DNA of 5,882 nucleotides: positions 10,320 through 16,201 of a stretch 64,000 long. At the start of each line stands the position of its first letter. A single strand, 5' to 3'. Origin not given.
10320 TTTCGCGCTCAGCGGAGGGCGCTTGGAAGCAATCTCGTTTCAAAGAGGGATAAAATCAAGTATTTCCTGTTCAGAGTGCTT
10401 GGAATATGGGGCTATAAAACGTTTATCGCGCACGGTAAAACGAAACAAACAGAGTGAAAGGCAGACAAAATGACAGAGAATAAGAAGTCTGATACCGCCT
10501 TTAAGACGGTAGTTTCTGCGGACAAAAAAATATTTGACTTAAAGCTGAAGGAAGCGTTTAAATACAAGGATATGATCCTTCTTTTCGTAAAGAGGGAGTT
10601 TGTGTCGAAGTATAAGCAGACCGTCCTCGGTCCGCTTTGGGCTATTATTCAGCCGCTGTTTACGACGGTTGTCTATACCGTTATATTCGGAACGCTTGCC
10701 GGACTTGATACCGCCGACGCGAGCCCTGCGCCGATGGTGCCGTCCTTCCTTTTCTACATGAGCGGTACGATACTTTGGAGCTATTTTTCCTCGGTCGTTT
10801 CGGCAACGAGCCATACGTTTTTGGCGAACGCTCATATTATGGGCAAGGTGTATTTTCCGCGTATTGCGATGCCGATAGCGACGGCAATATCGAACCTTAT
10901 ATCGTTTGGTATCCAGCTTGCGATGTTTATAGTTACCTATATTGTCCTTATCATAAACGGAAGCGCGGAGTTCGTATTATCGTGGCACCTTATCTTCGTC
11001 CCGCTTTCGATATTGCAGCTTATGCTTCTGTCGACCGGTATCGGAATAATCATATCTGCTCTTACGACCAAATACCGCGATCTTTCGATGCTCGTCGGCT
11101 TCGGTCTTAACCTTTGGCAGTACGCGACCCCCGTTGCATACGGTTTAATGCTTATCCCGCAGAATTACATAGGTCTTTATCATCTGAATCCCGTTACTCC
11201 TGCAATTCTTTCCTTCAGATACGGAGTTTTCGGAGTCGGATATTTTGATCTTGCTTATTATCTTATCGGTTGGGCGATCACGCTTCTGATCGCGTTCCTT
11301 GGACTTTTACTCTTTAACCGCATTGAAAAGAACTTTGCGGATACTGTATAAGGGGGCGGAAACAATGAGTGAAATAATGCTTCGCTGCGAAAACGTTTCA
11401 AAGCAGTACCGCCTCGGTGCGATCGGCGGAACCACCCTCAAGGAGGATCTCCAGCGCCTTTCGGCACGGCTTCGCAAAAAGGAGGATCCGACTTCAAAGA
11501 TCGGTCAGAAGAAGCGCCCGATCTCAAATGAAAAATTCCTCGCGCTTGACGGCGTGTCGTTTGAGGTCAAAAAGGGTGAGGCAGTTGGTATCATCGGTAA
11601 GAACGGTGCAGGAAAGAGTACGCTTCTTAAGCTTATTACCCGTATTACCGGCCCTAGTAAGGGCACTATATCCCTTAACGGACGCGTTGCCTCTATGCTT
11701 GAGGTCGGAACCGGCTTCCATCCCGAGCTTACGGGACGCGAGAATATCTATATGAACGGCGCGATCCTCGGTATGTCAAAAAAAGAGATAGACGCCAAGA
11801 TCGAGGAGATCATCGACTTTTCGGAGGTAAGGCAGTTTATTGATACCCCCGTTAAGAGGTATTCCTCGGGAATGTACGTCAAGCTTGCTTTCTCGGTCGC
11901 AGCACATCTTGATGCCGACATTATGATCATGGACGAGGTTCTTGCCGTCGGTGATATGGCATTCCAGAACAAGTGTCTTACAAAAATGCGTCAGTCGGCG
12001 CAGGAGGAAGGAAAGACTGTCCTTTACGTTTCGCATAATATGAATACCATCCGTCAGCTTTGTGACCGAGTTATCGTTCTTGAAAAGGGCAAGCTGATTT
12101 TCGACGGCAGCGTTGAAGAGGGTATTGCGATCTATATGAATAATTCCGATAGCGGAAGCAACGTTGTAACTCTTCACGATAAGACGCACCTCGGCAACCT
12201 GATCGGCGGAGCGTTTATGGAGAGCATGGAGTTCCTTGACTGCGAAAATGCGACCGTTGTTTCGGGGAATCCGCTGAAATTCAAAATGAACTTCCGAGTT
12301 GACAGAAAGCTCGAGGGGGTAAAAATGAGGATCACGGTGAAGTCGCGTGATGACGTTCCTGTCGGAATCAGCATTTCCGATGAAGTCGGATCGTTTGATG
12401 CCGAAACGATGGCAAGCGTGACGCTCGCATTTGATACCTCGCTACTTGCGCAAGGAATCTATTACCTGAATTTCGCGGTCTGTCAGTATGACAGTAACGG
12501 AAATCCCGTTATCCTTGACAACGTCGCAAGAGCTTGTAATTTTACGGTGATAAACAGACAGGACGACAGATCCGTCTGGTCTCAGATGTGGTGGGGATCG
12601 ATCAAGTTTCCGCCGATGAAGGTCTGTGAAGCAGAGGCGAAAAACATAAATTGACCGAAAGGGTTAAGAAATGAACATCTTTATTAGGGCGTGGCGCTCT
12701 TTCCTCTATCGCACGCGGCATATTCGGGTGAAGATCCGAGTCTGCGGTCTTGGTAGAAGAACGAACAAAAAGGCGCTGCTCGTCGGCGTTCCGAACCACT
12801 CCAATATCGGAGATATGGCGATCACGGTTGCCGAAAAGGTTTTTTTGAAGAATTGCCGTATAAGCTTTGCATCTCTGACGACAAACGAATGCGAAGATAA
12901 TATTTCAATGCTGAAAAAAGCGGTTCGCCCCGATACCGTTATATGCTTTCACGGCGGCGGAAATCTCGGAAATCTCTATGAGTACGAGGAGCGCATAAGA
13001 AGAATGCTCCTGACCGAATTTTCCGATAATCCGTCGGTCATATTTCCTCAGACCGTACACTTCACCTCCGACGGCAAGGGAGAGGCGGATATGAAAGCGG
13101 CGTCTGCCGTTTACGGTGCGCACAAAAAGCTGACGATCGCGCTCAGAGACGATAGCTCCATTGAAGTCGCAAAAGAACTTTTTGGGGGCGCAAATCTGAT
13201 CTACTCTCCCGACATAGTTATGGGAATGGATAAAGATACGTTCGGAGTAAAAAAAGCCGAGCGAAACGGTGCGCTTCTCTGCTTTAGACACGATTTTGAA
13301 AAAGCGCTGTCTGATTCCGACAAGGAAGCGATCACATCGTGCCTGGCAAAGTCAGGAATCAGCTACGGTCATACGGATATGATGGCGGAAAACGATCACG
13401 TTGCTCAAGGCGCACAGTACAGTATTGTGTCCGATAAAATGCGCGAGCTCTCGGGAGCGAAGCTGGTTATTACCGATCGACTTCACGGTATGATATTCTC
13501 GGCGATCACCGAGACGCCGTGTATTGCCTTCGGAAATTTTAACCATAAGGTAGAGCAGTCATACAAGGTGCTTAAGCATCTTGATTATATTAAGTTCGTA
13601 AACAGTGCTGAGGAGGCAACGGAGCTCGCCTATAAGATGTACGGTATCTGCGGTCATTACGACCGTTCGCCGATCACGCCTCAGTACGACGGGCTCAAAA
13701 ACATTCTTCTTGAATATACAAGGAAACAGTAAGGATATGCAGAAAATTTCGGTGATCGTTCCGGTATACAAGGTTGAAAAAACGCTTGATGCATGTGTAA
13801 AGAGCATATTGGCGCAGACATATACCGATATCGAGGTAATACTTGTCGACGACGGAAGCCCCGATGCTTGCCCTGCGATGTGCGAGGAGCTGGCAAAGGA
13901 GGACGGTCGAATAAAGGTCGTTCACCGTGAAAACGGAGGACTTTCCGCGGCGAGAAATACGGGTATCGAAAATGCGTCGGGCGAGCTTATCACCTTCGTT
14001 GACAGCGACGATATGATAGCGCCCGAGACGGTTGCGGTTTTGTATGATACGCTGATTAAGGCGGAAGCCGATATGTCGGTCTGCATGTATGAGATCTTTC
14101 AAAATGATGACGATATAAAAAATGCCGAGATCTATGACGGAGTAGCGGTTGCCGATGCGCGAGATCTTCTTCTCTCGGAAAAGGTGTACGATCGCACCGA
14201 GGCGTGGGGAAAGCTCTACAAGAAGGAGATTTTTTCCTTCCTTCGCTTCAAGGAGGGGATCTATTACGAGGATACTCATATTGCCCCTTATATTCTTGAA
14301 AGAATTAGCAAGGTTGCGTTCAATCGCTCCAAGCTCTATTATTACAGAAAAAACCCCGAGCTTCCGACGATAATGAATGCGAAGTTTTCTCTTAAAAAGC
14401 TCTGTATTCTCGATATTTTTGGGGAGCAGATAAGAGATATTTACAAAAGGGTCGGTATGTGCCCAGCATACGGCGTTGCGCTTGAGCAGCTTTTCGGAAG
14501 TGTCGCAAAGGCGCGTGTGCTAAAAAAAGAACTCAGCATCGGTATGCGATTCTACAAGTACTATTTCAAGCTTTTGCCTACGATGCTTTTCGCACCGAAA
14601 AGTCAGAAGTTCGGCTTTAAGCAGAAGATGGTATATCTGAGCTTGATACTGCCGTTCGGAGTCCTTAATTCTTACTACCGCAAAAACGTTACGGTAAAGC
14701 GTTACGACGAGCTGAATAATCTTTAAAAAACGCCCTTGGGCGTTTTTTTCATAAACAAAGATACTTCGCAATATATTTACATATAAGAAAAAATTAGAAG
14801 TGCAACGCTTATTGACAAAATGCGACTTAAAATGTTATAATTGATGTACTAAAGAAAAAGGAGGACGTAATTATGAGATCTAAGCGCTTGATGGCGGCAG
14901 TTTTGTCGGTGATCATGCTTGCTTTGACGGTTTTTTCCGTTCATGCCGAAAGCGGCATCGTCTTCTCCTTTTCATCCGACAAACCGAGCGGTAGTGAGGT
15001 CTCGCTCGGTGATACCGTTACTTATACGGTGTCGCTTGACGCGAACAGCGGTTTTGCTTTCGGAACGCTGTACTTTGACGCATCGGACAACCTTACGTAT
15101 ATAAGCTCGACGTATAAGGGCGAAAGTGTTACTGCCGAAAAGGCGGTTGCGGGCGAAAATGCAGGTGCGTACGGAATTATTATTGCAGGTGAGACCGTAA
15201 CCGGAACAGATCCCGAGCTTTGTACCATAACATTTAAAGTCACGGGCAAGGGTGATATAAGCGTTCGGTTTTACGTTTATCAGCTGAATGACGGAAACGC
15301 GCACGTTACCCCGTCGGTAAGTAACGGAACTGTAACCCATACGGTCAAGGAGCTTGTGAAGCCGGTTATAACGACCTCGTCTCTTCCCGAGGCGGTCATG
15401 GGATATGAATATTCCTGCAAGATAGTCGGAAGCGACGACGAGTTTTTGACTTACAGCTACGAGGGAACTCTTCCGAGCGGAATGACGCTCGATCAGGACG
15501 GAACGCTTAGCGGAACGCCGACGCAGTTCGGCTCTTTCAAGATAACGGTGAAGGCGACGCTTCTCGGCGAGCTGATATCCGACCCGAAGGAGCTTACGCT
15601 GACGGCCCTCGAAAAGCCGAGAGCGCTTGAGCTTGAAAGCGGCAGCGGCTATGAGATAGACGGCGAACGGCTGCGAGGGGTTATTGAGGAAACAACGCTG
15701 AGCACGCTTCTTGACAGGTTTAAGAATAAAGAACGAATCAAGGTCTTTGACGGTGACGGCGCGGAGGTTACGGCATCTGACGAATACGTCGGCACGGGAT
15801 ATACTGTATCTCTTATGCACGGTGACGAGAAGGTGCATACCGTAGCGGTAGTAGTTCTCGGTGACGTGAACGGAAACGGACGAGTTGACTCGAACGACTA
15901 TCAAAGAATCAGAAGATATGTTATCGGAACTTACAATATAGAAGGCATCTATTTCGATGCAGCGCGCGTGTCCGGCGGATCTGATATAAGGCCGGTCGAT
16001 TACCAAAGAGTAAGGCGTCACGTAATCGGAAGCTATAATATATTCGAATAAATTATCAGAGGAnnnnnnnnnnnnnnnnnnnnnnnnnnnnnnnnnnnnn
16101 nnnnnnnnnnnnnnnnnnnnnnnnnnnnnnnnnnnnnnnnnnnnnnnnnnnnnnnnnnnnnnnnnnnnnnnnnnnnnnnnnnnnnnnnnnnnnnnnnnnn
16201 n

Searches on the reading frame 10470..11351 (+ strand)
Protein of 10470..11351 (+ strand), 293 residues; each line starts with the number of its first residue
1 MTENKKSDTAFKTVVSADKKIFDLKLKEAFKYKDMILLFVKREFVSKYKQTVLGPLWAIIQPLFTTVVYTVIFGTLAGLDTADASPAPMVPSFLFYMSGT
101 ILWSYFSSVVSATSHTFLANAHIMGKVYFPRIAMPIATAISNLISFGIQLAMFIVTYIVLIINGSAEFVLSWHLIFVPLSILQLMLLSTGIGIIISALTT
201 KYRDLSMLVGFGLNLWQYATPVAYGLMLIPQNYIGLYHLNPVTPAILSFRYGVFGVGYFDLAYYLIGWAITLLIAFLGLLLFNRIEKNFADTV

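Call 23: search_protein_families(library=pfam, proteins=[window:10470-11351:+], max_evalue=0.0001)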
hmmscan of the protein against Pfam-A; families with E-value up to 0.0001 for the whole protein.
window:10470-11351:+ (293 aa): 1 family
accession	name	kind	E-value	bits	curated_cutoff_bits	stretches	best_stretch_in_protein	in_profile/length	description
PF01061.29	ABC2_membrane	-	1.3e-15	57.9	26.9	1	37-254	4-211/211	ABC-2 type transporter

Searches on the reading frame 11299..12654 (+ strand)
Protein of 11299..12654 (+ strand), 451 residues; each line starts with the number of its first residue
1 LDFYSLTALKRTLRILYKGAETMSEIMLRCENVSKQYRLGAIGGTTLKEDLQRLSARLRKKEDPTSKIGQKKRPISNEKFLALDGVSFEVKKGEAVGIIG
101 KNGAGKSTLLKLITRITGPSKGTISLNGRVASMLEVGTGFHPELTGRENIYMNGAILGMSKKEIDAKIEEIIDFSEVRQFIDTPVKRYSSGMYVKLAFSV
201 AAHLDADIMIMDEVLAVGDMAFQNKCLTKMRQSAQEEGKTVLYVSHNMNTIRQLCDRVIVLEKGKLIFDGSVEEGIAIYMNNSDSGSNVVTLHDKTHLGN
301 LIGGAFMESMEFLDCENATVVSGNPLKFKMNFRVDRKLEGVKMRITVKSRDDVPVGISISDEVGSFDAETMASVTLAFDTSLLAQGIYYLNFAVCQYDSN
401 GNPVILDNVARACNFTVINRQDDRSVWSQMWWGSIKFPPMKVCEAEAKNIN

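Call 24: search_protein_families(library=pfam, proteins=[window:11299-12654:+], max_evalue=0.0001)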
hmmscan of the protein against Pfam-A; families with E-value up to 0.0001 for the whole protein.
window:11299-12654:+ (451 aa): 2 families
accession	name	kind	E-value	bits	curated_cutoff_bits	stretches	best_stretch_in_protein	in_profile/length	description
PF00005.33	ABC_tran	-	2.2e-21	77.3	25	1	83-214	1-135/137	ABC transporter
PF14524.12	Wzt_C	-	2.6e-12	47.4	30.4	1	307-421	12-133/143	Wzt C-terminal domain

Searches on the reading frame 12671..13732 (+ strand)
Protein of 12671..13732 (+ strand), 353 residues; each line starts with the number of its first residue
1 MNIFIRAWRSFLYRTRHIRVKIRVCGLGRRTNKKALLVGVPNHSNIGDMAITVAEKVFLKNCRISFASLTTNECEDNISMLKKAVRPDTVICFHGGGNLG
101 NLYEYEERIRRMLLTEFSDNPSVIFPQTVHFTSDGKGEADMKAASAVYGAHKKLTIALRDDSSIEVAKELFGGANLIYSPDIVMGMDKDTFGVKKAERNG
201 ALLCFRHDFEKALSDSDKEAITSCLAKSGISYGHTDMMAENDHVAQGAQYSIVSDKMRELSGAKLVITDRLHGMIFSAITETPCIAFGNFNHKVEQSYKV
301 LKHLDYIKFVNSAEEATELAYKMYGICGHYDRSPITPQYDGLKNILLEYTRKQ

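Call 24: search_protein_families(library=pfam, proteins=[window:12671-13732:+], max_evalue=0.0001)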
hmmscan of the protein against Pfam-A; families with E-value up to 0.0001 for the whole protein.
window:12671-13732:+ (353 aa): 1 family
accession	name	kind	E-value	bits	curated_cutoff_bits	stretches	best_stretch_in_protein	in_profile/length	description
PF04230.19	PS_pyruv_trans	-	1.5e-23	84.5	25.3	1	45-289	1-278/280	Polysaccharide pyruvyl transferase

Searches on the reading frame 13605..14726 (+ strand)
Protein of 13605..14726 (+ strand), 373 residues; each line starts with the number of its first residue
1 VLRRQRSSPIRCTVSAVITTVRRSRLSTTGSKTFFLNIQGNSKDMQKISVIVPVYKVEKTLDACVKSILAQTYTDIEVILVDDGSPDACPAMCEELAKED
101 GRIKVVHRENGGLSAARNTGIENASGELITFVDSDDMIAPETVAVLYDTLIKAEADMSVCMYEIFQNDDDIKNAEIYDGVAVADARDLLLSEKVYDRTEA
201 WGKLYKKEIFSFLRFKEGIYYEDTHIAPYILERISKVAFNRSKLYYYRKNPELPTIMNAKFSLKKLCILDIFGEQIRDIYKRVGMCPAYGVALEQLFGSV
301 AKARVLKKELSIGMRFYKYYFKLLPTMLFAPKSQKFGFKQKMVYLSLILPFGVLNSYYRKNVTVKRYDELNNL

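Call 24: search_protein_families(library=pfam, proteins=[window:13605-14726:+], max_evalue=0.0001)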
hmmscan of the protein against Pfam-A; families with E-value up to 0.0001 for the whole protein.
window:13605-14726:+ (373 aa): 3 families
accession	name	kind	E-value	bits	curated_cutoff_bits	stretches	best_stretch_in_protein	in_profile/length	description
PF00535.33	Glycos_transf_2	-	1.4e-38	132.9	23.3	1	49-170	1-123/168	Glycosyl transferase family 2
PF13641.12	Glyco_tranf_2_3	-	1.3e-14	55.2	27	1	47-159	2-120/230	Glycosyltransferase like family 2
PF10111.15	Glyco_tranf_2_2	-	2e-11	44.4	27.3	1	49-146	1-102/276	Glycosyltransferase like family 2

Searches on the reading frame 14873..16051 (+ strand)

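Call 24: search_protein_families(library=pfam, proteins=[window:14873-16051:+], max_evalue=0.0001)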
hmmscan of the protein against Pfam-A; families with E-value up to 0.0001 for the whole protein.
window:14873-16051:+ (392 aa): 2 families
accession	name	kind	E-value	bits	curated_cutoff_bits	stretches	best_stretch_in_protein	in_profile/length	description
PF05345.18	He_PIG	-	2.4e-09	37.9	24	1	164-230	2-81/96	Putative Ig domain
PF00404.24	Dockerin_1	-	4.1e-06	27.3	22.9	1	329-383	1-55/57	Dockerin type I domain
